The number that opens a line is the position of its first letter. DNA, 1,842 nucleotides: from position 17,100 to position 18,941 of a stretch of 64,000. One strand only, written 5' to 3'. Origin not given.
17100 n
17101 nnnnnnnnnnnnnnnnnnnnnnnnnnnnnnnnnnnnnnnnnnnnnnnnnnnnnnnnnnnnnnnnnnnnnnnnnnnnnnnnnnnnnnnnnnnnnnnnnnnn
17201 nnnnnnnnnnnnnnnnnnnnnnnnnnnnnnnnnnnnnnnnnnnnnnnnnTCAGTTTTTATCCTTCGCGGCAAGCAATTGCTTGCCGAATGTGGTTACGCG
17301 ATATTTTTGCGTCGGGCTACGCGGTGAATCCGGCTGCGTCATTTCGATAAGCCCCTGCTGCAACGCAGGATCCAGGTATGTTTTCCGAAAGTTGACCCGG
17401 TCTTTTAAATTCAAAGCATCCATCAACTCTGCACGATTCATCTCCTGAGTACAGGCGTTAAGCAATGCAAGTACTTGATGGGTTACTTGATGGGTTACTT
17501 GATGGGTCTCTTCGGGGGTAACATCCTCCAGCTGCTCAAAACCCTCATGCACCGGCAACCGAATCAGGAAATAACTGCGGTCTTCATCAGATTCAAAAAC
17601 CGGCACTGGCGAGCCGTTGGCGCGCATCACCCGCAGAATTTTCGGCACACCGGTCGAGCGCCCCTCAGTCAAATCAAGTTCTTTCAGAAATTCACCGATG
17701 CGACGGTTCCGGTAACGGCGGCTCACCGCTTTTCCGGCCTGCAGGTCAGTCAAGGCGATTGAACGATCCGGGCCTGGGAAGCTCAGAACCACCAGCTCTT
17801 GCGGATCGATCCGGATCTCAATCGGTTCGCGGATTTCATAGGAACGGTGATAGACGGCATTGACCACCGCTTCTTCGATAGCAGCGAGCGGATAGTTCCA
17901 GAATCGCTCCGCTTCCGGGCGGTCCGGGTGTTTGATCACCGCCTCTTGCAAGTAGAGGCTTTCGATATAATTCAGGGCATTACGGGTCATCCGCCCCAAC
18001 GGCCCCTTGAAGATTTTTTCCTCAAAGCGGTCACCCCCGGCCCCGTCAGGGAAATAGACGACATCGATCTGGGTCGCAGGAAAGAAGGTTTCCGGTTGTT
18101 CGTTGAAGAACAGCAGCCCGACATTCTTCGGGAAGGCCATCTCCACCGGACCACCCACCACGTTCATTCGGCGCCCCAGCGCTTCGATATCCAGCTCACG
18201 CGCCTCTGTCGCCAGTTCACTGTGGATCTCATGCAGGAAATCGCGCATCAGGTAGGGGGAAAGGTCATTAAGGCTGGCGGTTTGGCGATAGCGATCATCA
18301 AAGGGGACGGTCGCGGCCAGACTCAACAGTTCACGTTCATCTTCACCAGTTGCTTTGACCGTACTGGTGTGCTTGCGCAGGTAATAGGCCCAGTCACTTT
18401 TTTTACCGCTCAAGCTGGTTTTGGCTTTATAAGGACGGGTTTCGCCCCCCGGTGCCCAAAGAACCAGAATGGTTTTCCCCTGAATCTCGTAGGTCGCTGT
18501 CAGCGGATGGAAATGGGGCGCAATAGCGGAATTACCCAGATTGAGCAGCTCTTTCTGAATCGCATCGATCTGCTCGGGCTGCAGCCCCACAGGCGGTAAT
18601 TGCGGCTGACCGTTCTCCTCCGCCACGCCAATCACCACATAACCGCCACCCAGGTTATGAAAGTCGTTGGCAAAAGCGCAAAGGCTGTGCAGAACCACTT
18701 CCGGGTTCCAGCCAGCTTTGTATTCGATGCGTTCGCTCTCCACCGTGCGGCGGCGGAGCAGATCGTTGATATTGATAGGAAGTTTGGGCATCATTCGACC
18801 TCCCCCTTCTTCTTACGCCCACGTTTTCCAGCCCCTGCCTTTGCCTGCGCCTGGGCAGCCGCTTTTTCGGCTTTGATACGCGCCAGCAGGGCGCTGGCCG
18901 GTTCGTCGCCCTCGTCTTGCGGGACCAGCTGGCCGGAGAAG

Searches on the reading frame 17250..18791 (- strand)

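Call 67: search_protein_families(library=pfam, proteins=[window:17250-18791:-], max_evalue=0.000001)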
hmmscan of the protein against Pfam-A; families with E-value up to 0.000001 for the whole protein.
window:17250-18791:- (513 aa): 3 families
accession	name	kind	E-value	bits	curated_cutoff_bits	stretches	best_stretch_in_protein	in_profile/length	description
PF21247.3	Fic-like_C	-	1.8e-27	95.4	27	1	439-500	2-64/64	Filamentation induced by cAMP protein Fic-like, C-terminal domain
PF04326.19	SLFN_AlbA_2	-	2.4e-12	47.9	25.3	1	18-147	1-117/118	Schlafen, AlbA_2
PF13749.12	HATPase_c_4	-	5e-08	33.3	26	1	324-405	4-84/89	Putative ATP-dependent DNA helicase recG C-terminal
